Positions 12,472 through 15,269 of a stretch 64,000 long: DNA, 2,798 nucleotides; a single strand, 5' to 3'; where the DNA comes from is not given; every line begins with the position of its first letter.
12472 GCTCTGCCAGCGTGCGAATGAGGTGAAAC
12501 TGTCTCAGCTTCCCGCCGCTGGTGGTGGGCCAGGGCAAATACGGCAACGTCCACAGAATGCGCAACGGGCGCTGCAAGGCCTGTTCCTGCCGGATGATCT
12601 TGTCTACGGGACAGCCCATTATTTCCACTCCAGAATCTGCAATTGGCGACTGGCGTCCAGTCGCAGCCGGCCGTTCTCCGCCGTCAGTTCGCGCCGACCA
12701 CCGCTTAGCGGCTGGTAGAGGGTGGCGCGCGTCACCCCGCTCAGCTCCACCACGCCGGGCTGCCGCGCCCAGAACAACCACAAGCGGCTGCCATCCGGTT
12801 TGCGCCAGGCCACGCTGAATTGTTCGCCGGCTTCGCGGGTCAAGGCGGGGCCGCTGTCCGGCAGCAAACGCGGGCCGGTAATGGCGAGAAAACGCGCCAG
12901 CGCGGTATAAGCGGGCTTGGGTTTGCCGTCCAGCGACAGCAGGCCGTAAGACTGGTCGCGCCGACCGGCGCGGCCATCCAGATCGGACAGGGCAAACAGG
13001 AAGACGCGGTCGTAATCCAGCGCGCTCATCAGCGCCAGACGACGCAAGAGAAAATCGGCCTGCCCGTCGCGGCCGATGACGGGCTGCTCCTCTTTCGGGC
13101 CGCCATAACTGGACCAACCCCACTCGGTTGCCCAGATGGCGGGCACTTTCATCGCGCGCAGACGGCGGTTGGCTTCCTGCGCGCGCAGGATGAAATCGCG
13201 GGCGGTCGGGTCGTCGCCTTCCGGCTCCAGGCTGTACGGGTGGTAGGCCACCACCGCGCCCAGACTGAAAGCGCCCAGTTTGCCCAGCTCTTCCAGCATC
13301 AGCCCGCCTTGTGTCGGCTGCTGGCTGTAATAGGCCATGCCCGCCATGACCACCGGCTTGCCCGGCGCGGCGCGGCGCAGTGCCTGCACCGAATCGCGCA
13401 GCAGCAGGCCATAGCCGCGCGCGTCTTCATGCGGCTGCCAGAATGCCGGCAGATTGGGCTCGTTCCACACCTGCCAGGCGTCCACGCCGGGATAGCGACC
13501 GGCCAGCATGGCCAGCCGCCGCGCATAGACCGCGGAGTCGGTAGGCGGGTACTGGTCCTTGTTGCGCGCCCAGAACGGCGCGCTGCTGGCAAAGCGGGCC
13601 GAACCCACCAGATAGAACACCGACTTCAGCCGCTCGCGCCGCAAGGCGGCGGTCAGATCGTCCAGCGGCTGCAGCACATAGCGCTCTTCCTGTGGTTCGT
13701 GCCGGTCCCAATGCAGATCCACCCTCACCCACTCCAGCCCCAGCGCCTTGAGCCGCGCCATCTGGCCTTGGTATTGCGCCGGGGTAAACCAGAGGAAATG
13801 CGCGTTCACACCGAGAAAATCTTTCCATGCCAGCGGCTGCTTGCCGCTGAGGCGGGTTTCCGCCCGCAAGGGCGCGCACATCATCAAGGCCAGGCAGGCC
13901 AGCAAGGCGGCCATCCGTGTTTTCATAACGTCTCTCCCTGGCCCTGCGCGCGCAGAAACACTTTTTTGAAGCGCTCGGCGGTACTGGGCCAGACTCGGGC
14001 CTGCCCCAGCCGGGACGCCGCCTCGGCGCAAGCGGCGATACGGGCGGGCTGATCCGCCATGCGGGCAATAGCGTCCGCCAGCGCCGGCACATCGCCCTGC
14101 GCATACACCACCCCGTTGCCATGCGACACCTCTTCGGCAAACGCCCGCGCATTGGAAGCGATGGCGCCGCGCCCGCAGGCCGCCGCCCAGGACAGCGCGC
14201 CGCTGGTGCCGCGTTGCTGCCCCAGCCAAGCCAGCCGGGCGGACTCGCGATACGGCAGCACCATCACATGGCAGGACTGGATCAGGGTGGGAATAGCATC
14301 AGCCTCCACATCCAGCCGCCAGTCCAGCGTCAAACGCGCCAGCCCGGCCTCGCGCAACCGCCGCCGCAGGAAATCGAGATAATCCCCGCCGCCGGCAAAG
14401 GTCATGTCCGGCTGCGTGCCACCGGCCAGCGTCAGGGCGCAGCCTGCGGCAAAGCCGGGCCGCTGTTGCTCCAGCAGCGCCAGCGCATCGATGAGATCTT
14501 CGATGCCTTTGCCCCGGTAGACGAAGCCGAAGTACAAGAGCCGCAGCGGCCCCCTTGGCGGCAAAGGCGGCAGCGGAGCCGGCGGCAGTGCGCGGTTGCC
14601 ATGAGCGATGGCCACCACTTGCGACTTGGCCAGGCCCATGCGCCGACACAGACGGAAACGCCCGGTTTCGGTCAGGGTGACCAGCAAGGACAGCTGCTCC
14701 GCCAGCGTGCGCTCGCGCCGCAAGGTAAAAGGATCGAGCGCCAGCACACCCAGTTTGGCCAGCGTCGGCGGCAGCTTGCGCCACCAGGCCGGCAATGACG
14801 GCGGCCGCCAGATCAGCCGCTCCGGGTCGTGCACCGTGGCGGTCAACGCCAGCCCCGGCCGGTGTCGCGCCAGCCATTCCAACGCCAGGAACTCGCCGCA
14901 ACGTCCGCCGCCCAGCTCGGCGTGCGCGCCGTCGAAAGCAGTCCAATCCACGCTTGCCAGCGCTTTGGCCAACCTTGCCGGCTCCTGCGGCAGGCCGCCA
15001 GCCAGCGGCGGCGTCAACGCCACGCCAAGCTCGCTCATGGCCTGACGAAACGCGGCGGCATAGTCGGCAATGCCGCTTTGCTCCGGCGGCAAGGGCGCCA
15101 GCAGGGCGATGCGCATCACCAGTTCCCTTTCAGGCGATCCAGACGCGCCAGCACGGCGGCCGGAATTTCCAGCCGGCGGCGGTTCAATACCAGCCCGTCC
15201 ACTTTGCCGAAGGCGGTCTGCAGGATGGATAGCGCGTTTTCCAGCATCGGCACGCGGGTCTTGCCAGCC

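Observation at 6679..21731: A 15-kb, 13-gene Psl-like exopolysaccharide operon in a betaproteobacterial background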

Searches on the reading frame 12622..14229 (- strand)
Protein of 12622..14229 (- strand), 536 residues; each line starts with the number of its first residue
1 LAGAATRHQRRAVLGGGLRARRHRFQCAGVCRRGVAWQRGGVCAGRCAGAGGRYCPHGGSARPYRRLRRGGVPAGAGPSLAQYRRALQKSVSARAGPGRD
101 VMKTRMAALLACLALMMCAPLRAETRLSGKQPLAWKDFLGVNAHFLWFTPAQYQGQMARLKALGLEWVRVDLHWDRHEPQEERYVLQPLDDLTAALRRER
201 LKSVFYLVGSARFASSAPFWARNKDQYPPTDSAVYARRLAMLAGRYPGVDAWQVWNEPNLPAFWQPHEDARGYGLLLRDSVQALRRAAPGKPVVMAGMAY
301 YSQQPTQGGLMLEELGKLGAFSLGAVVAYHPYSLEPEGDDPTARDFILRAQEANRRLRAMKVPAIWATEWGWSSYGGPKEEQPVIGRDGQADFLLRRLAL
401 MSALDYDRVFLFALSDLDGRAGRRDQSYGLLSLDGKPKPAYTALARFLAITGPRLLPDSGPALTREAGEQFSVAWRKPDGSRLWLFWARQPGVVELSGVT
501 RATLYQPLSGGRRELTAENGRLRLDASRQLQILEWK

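Call 4: search_protein_families(library=pfam, proteins=[window:12622-14229:-], max_evalue=0.001)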
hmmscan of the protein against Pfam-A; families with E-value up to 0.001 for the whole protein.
window:12622-14229:- (536 aa): 1 family
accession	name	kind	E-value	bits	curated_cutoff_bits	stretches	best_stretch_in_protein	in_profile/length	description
PF01301.25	Glyco_hydro_35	-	0.00038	20.6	27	1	142-195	15-68/319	Glycosyl hydrolases family 35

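Call 6: search_protein_families(library=ncbifam, proteins=[window:12622-14229:-], max_evalue=0.001)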
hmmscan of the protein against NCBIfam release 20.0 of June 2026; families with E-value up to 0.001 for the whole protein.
window:12622-14229:- (536 aa): 0 families

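Call 7: search_solved_structures(query=window:12622-13926:-, max_evalue=0.01, show_alignments=1)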
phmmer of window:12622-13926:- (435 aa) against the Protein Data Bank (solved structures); distinct sequences matched with E-value up to 0.01: 4.
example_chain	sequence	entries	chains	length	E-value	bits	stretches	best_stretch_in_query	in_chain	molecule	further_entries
4zn2_A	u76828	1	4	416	1.4e-145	488.8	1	28-435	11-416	PslG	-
5bx9_A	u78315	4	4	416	1.4e-145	488.8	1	28-435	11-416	PslG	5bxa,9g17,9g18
5jvk_A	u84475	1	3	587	9.1e-08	34.6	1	57-346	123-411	Uncharacterized protein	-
4mad_A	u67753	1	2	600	0.0081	18.3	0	42-98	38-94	Beta-galactosidase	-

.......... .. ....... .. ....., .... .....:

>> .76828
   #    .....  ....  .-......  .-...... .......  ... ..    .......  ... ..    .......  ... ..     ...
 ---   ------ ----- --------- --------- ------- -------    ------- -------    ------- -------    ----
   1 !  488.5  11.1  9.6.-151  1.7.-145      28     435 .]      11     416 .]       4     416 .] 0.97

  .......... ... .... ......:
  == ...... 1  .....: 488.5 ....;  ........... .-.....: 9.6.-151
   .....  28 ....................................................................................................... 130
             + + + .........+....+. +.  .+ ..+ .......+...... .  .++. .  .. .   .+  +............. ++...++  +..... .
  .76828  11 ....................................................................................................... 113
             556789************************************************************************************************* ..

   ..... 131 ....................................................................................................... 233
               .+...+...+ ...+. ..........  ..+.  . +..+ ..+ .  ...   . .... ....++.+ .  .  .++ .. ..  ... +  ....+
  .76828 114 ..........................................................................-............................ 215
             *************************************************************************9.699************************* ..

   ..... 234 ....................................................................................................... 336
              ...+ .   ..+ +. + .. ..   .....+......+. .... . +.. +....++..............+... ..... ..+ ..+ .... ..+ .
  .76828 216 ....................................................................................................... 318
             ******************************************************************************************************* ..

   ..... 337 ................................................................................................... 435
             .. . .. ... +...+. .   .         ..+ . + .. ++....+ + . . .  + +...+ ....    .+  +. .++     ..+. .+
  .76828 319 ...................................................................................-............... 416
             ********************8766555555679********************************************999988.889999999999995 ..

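Call 8: find_homologous_proteins(query=window:12622-13926:-, max_evalue=1e-20)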
Query window:12622-13926:- (435 aa): 582 proteins with E <= 1e-20 among 8000 candidates; the best 120 are listed.
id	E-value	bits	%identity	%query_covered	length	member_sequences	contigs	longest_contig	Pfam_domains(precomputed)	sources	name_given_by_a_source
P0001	1.4e-290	982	100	100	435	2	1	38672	-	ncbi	-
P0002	1.7e-212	724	75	98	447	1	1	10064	PF00150.25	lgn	-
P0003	4.0e-203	693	68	100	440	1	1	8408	PF02449.22,PF01301.26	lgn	-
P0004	2.4e-202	691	68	100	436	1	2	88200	PF01301.26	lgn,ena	-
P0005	2.0e-192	658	67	99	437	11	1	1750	PF00150.25,PF02449.22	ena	-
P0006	2.4e-192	658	67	98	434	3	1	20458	-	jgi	-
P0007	1.5e-189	649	66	95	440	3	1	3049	PF01301.26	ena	-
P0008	1.8e-189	648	67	99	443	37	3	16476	PF00150.25,PF01229.23,PF02449.22,PF01301.26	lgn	-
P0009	8.6e-189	646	66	98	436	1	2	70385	-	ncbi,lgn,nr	nr:beta-xylosidase [Chromobacterium sp. ASV5]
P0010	4.7e-188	644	66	99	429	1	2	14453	PF01229.23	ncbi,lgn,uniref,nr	ncbi:cellulase family glycosylhydrolase [Iodobacter sp. LRB]|uniref:cellulase family glycosylhydrola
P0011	1.6e-186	639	66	95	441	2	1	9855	PF01301.26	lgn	-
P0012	1.2e-185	636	65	99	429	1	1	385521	PF00150.25,PF01229.23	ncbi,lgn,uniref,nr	ncbi:cellulase family glycosylhydrolase [Iodobacter sp. HSC-16F04]|uniref:Cellulase family glycosylh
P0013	1.6e-185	635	65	99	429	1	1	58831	PF00150.25,PF01229.23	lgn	-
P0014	5.4e-185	634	66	99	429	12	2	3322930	PF00150.25,PF01229.23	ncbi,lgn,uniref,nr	ncbi:GH39 family glycosyl hydrolase [Iodobacter fluviatilis]|uniref:Beta-xylosidase n=1 Tax=Iodobact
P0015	7.1e-185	633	62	100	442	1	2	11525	PF00150.25,PF01301.26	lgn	-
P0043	1.7e-171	589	61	99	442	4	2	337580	PF00150.25,PF01229.23,PF02449.22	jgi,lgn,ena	-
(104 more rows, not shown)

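Call 10: find_encoding_contigs(protein=P0001, flank=10000, max_places=3)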
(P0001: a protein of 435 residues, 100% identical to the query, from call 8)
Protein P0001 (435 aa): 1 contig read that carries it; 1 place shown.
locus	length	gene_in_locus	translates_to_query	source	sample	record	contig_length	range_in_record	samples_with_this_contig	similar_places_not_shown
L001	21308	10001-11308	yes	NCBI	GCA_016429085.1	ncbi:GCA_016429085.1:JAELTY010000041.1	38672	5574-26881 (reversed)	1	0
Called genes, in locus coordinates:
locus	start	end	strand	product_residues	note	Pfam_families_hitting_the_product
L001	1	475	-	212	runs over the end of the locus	PF01810:LysE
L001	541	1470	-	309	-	PF01145:Band_7 (weak)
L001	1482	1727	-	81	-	-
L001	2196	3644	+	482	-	PF13727:CoA_binding_3, PF02397:Bac_transf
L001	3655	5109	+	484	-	PF00483:NTP_transferase, PF22640:ManC_GMP_beta-helix, PF01050:MannoseP_isomer, PF07883:Cupin_2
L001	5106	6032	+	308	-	PF00535:Glycos_transf_2, PF13641:Glyco_tranf_2_3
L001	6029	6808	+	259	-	PF02563:Poly_export, PF10531:SLBB, PF22461:SLBB_2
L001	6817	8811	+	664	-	PF13807:GNVR (weak)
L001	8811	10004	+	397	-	PF00534:Glycos_transf_1, PF13692:Glyco_trans_1_4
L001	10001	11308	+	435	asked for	-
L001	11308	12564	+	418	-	PF13439:Glyco_transf_4, PF13579:Glyco_trans_4_4, PF00534:Glycos_transf_1, PF13692:Glyco_trans_1_4, PF13524:Glyco_trans_1_2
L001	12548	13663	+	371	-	PF13439:Glyco_transf_4, PF00534:Glycos_transf_1, PF13692:Glyco_trans_1_4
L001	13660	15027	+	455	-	PF04932:Wzy_C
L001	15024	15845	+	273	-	PF00132:Hexapep (faint)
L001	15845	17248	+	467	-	PF03023:MurJ, PF13440:Polysacc_synt_3 (weak)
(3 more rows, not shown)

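Call 11: find_related_loci(query=A1, collection=genome_contigs, flank=10000)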
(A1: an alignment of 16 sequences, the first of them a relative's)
Query A1 (435 aa) in genome_contigs; peptide patterns used: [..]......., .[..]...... (x = any residue, [..] = any of these).
270 stretches matched a pattern; 224 encode a relative of the query (tblastn E <= 1e-3); the best 80 are kept; 80 distinct loci.
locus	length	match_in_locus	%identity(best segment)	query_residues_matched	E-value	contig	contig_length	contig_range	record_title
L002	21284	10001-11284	67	8-435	0e+0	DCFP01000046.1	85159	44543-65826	MAG TPA_asm: Holophagaceae bacterium UBA1801 UBA1801_contig_23238, whole genome shotgun sequence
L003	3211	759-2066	67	5-435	0e+0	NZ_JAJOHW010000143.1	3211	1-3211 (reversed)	Chromobacterium aquaticum strain DSM 19852 contig_0000143, whole genome shotgun sequence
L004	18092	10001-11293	63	1-435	0e+0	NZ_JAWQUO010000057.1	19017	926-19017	Iodobacter sp. CM08 contig57, whole genome shotgun sequence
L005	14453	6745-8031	66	5-435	0e+0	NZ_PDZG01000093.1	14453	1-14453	Iodobacter sp. BJB302 NODE_93_length_14453_cov_28.976756, whole genome shotgun sequence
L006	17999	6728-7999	64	9-435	0e+0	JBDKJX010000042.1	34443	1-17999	MAG: Pseudomonadota bacterium isolate gunnisonriver_2019_sw_WHONDRS-S19S_0062_A_bin.16 scaffold_0000200, whole genome sh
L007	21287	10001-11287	67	12-435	0e+0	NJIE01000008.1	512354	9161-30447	Xenophilus sp. AP218F Contig_8, whole genome shotgun sequence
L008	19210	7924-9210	64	5-435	0e+0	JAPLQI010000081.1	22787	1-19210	MAG: Proteobacteria bacterium isolate LacPavin_0419_WC53_MAG_48_21 LacPavin_0419_WC53_scaffold_180718, whole genome shot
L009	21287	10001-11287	65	5-435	7e-180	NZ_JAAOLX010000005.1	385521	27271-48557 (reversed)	Iodobacter violaceini strain HSC-16F04 NODE_5_length_385521_cov_32.793640, whole genome shotgun sequence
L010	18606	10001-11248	67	21-435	1e-179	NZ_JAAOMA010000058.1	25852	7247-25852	Chromobacterium fluminis strain HSC-31F16 NODE_58_length_25852_cov_17.507328, whole genome shotgun sequence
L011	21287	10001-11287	64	5-435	6e-178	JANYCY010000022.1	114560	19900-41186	MAG: Janthinobacterium sp. isolate 336R_metabinner_3 336R_k141_1994660, whole genome shotgun sequence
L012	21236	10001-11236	67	24-435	3e-177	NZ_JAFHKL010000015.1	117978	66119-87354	Chromobacterium alkanivorans strain IITR-71 1.16578-assembly_contig_15, whole genome shotgun sequence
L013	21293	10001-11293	63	2-435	4e-177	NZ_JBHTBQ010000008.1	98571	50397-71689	Iodobacter arcticus strain CCUG 62945 GCM70025286_11, whole genome shotgun sequence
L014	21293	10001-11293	62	5-434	3e-175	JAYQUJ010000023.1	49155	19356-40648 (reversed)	MAG: Pseudomonas sp. isolate SD9012_S6_concoct_bins.tsv.146 NODE_298_length_49155_cov_7.204420, whole genome shotgun seq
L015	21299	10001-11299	61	4-435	2e-172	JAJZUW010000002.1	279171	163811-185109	MAG: Proteobacteria bacterium isolate SKS4.bin59 NODE_27_length_279171_cov_26.855765, whole genome shotgun sequence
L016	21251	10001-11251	63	20-434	9e-171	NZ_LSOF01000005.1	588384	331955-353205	Pseudomonas sp. BMS12, whole genome shotgun sequence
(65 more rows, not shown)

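Call 12: find_encoding_contigs(protein=P0043, flank=10000, max_places=2)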
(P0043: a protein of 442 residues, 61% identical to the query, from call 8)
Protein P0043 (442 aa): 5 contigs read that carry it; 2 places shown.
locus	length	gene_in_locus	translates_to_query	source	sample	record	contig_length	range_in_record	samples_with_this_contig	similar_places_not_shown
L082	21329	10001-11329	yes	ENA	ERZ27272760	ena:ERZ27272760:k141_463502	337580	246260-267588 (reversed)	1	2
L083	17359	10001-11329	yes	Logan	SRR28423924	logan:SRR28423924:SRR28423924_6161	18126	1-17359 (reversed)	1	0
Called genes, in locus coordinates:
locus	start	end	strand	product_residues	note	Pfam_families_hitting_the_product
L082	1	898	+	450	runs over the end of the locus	PF13727:CoA_binding_3, PF02397:Bac_transf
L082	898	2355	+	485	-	PF00483:NTP_transferase, PF12804:NTP_transf_3 (weak), PF22640:ManC_GMP_beta-helix, PF01050:MannoseP_isomer, PF07883:Cupin_2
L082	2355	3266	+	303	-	PF00535:Glycos_transf_2, PF13641:Glyco_tranf_2_3, PF13632:Glyco_trans_2_3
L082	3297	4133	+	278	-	PF02563:Poly_export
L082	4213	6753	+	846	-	PF13807:GNVR (weak), PF01050:MannoseP_isomer, PF07883:Cupin_2 (weak)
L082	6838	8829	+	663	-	-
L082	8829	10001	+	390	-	PF00534:Glycos_transf_1, PF13692:Glyco_trans_1_4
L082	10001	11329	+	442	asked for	PF00150:Cellulase, PF01229:Glyco_hydro_39, PF02449:Glyco_hydro_42 (weak)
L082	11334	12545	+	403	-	PF13439:Glyco_transf_4, PF13579:Glyco_trans_4_4, PF00534:Glycos_transf_1, PF13692:Glyco_trans_1_4, PF13524:Glyco_trans_1_2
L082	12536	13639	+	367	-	PF13439:Glyco_transf_4, PF00534:Glycos_transf_1, PF13692:Glyco_trans_1_4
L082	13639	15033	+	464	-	PF04932:Wzy_C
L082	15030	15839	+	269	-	PF00132:Hexapep (faint)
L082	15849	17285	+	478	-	PF03023:MurJ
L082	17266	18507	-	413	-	PF03453:MoeA_N, PF00994:MoCF_biosynth, PF03454:MoeA_C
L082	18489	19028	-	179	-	PF00994:MoCF_biosynth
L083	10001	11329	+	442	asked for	PF00150:Cellulase, PF01229:Glyco_hydro_39, PF02449:Glyco_hydro_42 (weak)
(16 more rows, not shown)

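Call 42: find_encoding_contigs(protein=P0200, flank=10000, max_places=3)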
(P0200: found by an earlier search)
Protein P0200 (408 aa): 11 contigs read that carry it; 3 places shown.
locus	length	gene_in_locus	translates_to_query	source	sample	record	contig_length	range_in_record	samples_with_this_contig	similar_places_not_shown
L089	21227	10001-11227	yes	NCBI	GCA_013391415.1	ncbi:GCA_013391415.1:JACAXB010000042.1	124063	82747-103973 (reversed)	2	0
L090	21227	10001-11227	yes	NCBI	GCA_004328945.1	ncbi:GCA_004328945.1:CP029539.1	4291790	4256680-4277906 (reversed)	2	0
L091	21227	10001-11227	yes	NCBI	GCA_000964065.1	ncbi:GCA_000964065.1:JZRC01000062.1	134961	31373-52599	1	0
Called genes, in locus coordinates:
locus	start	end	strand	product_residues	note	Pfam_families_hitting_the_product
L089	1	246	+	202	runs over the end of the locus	PF02129:Peptidase_S15 (weak), PF00561:Abhydrolase_1, PF12146:Hydrolase_4, PF00326:Peptidase_S9 (faint), PF12697:Abhydrolase_6 (weak)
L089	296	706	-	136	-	PF14760:Rnk_N, PF01272:GreA_GreB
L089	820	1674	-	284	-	PF00669:Flagellin_N, PF00700:Flagellin_C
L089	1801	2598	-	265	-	PF00557:Peptidase_M24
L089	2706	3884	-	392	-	PF13609:Porin_4, PF00267:Porin_1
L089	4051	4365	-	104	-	PF12112:DUF3579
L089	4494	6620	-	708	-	PF00270:DEAD (faint), PF13307:Helicase_C_2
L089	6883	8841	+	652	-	PF01276:OKR_DC_1, PF00155:Aminotran_1_2 (faint), PF03711:OKR_DC_1_C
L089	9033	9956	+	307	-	PF02729:OTCace_N, PF00185:OTCace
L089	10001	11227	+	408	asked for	PF00764:Arginosuc_synth, PF20979:Arginosuc_syn_C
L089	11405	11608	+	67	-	PF10981:DUF2788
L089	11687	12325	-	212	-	PF11139:SfLAP (weak), PF01810:LysE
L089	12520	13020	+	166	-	PF04461:YajQ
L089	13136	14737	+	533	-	PF28550:DUF8436, PF07992:Pyr_redox_2 (faint), PF01134:GIDA (faint), PF03486:HI0933_like, PF01266:DAO (weak), PF01593:Amino_oxidase (weak), PF21688:FAD-depend_C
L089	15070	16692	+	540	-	PF12729:4HB_MCP_1, PF00015:MCPsignal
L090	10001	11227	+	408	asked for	PF00764:Arginosuc_synth, PF20979:Arginosuc_syn_C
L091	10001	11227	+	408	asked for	PF00764:Arginosuc_synth, PF20979:Arginosuc_syn_C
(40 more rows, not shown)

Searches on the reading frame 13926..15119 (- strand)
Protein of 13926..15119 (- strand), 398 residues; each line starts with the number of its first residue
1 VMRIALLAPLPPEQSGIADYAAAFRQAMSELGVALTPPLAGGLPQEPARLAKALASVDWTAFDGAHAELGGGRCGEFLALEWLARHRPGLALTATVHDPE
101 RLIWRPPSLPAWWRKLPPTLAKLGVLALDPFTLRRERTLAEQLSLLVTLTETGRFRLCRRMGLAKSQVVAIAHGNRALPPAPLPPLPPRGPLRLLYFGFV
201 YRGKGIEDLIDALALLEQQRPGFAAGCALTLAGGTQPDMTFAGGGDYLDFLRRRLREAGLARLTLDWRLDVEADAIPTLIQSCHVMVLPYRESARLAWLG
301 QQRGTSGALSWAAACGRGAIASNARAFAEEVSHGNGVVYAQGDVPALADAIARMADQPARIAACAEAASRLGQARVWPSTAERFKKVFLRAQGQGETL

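Call 4: search_protein_families(library=pfam, proteins=[window:13926-15119:-], max_evalue=0.001)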
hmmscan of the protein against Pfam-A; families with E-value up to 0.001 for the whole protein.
window:13926-15119:- (398 aa): 2 families
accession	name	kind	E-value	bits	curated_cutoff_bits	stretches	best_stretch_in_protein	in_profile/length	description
PF13692.12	Glyco_trans_1_4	-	3.3e-13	50.6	27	1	193-356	3-141/142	Glycosyl transferases group 1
PF00534.26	Glycos_transf_1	-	5.6e-11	42.7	26.4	1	191-368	15-169/172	Glycosyl transferases group 1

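Call 6: search_protein_families(library=ncbifam, proteins=[window:13926-15119:-], max_evalue=0.001)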
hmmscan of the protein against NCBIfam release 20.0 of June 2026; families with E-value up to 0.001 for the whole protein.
window:13926-15119:- (398 aa): 5 families
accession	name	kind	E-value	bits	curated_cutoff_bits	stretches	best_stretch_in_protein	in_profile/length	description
NF041876.1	EPS_EpsE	equivalog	7.6e-08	32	400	1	181-368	204-372/389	exopolysaccharide biosynthesis GT4 family glycosyltransferase EpsE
TIGR04063.1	stp3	hypoth_equivalog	1.9e-07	30.3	442.05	1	196-390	218-394/397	TIGR04063 family PEP-CTERM/XrtA system glycosyltransferase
TIGR04047.1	MSMEG_0565_glyc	hypoth_equivalog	1.5e-06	27.6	259.85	1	200-385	202-368/373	MSMEG_0565 family glycosyltransferase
TIGR03088.1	stp2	hypoth_equivalog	1.7e-05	24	409.05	1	239-388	232-370/374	TIGR03088 family PEP-CTERM/XrtA system glycosyltransferase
NF007640.0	PRK10307.1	subfamily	5e-05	22.4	276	1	194-373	232-388/411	WcaI family glycosyltransferase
